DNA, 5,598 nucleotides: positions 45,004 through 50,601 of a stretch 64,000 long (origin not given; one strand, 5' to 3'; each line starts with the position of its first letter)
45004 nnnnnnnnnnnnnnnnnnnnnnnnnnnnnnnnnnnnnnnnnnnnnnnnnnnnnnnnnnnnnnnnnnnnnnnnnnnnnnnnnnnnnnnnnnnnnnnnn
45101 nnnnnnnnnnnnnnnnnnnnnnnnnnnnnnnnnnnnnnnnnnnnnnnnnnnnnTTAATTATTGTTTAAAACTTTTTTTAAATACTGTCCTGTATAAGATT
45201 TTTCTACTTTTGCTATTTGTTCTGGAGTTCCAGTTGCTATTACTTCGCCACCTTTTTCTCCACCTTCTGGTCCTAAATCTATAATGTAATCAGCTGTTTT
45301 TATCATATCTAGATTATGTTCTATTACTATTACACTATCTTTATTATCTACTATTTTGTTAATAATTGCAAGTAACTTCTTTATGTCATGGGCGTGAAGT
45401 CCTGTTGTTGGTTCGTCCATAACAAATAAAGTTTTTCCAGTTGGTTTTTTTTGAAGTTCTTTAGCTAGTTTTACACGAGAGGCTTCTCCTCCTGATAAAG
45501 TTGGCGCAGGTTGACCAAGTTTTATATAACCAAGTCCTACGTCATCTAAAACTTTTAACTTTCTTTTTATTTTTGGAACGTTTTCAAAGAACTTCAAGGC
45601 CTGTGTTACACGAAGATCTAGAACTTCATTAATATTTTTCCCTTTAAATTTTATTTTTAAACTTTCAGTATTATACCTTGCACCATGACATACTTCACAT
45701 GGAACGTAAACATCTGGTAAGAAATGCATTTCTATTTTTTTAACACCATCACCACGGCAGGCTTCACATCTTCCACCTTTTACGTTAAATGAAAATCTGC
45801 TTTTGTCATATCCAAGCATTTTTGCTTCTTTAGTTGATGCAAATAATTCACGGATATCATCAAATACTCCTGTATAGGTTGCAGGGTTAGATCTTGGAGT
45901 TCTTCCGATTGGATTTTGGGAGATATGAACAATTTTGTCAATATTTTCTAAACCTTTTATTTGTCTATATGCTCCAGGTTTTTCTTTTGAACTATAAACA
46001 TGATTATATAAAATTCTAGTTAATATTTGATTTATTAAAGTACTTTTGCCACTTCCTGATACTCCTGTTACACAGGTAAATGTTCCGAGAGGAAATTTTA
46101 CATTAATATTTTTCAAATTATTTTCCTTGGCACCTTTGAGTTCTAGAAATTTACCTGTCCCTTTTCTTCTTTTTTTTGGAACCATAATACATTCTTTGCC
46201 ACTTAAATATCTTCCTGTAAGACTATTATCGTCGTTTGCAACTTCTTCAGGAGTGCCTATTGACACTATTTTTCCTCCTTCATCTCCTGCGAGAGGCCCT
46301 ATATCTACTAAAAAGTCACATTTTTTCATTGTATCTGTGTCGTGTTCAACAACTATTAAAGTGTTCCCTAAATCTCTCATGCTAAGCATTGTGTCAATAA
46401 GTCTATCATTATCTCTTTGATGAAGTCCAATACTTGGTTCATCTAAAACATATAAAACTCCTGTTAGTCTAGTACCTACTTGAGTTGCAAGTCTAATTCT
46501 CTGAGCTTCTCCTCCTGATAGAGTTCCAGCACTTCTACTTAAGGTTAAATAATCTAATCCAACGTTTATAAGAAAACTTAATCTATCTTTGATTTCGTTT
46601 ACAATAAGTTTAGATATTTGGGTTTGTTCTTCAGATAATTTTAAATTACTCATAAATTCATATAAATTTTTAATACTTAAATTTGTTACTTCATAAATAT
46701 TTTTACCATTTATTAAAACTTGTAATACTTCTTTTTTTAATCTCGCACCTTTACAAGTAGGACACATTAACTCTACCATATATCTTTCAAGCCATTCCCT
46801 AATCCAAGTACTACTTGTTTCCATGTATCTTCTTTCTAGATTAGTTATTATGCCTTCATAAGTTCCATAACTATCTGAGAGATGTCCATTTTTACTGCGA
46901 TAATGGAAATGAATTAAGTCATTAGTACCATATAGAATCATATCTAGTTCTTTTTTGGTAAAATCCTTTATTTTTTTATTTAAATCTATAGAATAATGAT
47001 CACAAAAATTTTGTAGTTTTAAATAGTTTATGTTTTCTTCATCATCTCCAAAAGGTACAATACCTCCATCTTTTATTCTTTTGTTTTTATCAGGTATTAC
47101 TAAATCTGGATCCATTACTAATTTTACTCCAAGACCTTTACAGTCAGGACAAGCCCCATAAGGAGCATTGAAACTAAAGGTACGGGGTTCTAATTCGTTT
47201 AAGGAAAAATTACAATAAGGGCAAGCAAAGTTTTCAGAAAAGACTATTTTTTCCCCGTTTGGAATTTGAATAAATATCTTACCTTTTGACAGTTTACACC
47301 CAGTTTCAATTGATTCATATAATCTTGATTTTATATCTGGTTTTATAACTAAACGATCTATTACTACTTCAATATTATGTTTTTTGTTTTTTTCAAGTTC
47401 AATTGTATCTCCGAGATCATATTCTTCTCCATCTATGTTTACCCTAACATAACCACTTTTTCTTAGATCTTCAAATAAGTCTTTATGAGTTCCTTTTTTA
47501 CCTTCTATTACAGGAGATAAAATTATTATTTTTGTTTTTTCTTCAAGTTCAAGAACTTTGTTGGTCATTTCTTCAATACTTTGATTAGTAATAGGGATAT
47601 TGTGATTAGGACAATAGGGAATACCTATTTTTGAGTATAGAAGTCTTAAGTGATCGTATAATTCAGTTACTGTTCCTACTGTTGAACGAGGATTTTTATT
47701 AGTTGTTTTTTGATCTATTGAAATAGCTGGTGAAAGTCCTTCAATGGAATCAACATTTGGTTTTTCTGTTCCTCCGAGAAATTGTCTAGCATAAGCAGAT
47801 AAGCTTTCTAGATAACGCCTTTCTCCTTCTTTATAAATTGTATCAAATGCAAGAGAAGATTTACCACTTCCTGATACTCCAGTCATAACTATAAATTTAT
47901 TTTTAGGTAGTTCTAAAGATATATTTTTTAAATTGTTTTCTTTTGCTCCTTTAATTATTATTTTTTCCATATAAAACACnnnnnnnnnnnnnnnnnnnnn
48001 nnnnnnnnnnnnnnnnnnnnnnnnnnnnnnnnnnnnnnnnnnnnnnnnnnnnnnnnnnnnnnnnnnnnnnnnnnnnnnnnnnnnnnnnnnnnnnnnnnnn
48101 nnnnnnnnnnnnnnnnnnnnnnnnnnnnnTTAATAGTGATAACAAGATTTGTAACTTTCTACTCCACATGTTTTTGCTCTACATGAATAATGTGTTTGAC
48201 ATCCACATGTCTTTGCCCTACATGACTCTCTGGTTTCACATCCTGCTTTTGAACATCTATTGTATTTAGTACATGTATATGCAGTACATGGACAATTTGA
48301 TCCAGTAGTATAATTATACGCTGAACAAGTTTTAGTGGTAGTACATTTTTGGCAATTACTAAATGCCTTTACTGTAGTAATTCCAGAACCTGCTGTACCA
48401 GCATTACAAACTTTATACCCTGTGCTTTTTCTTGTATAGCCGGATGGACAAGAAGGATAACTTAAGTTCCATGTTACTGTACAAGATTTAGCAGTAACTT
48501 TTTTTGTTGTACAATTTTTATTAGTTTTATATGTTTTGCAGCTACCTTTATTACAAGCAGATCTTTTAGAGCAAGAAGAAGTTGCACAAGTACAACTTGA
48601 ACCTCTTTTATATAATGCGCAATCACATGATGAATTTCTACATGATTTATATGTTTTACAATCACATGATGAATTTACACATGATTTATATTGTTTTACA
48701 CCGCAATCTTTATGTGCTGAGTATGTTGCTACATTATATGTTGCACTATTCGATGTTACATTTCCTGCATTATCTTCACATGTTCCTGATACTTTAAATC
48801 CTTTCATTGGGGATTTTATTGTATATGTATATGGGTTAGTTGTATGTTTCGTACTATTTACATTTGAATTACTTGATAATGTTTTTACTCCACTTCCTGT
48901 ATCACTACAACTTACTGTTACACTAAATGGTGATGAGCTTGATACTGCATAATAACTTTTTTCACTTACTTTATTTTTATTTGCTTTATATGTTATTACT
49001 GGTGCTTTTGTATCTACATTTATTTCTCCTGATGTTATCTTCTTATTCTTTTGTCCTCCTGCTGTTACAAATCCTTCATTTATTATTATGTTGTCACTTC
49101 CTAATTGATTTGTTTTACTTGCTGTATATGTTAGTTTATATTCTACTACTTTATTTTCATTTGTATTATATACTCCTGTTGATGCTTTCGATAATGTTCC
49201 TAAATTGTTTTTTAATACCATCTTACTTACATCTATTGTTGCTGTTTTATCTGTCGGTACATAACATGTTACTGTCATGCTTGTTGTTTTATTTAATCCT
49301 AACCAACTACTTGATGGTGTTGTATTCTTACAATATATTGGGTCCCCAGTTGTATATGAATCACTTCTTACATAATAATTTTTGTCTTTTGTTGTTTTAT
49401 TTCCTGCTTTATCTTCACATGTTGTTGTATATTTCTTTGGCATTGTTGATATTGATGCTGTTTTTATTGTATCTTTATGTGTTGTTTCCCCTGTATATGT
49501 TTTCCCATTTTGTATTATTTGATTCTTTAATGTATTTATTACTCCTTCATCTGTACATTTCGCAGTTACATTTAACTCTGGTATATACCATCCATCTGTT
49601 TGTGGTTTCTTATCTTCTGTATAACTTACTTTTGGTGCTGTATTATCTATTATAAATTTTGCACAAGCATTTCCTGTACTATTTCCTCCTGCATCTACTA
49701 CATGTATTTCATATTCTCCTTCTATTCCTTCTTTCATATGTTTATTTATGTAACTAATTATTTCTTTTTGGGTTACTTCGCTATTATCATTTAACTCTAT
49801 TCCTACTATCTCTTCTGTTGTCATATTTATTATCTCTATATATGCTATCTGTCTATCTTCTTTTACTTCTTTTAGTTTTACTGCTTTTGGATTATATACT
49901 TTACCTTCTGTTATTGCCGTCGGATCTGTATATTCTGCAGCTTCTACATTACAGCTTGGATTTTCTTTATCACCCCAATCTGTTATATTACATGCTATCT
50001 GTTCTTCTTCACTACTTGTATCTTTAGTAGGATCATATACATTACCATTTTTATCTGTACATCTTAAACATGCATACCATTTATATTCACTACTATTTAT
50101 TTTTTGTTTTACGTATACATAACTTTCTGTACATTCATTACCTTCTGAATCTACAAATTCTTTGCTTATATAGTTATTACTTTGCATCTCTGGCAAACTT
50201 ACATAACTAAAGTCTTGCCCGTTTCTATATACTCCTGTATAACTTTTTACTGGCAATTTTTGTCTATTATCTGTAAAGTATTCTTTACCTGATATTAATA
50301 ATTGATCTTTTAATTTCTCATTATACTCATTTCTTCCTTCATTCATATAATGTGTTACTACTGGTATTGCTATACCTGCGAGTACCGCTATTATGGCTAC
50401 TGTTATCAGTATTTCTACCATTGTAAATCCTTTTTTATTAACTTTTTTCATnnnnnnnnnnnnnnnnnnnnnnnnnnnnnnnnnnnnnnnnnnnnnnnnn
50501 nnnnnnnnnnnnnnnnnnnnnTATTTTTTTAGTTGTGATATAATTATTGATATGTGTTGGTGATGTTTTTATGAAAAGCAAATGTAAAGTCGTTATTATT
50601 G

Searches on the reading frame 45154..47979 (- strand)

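Call 48: search_protein_families(library=pfam, proteins=[window:45154-47979:-], max_evalue=0.0001)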
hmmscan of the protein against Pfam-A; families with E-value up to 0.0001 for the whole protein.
window:45154-47979:- (941 aa): 12 families
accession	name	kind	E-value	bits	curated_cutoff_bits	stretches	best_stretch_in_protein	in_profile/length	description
PF17760.6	UvrA_inter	-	7.9e-40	135.6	23.3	1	133-239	1-107/109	UvrA interaction domain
PF17755.6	UvrA_DNA-bind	-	1.2e-33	116.1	23.2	1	290-399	1-110/110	UvrA DNA-binding domain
PF00005.33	ABC_tran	-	6.4e-20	72.6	25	0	622-654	1-33/137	ABC transporter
PF02463.25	SMC_N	-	1e-12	48.4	40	0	794-902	135-211/220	RecF/RecN/SMC N terminal domain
PF03193.22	RsgA_GTPase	-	1.1e-07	32.3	30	0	612-655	87-129/174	RsgA GTPase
PF13555.12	AAA_29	-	3.6e-07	30.3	27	0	629-652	19-42/61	P-loop containing region of AAA domain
PF13191.12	AAA_16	-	3.7e-06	28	32.6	0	634-667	26-59/167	AAA ATPase domain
PF20720.3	nSTAND3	-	1.2e-05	25.5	27.2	0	17-50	7-40/155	Novel STAND NTPase 3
PF20703.3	nSTAND1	-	2.3e-05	24.7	27.1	0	16-44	22-50/379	Novel STAND NTPase 1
PF13173.12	AAA_14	-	2.8e-05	24.6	27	0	635-675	5-47/129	AAA domain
PF13401.12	AAA_22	-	5.4e-05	23.9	27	0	633-656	6-29/130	AAA domain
PF01443.25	Viral_helicase1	-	9.6e-05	22.7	21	0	636-657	2-23/228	Viral superfamily 1 RNA helicase core domain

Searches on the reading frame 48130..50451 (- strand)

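Call 26: search_protein_families(library=pfam, proteins=[window:48130-50451:-], max_evalue=0.001)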
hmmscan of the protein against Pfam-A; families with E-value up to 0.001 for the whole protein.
window:48130-50451:- (773 aa): 1 family
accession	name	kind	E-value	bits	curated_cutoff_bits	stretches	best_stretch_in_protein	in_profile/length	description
PF07963.17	N_methyl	-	6.9e-07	29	21.2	1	5-29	3-27/27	Prokaryotic N-terminal methylation motif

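Call 47: search_protein_families(library=ncbifam, proteins=[window:48130-50451:-], max_evalue=0.1)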
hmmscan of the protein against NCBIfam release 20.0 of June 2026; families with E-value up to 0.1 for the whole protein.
window:48130-50451:- (773 aa): 9 families
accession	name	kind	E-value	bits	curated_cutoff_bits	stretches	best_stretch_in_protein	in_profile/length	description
TIGR02532.1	IV_pilin_GFxxxE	domain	8.4e-07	28.6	16.3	1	6-29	1-24/24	prepilin-type N-terminal cleavage/methylation domain-containing protein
NF007862.0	PRK10574.1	equivalog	1.7e-06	28.2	138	1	5-37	3-35/145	prepilin peptidase-dependent pilin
NF041775.1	typeIV_PilA_Myxo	equivalog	4.4e-05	23.6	400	1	6-60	10-64/214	type IV pilin protein PilA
NF041013.1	T4P_ComGE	equivalog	5.3e-05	23.2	49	1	5-42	2-39/83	competence type IV pilus minor pilin ComGE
NF040999.1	pilin_ComGC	equivalog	0.00051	20.2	75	1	6-35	1-30/84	competence type IV pilus major pilin ComGC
TIGR01710.1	typeII_sec_gspG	equivalog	0.0014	18.7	88.85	1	7-44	1-38/134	type II secretion system major pseudopilin GspG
TIGR02596.1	TIGR02596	subfamily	0.0068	16.5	70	1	9-37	1-29/196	Verru_Chthon cassette protein D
TIGR01708.2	typeII_sec_gspH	equivalog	0.014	15.4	80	1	7-29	2-24/169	type II secretion system minor pseudopilin GspH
NF041002.1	pilin_ComGF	equivalog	0.053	13.7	80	0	6-47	1-42/139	competence type IV pilus minor pilin ComGF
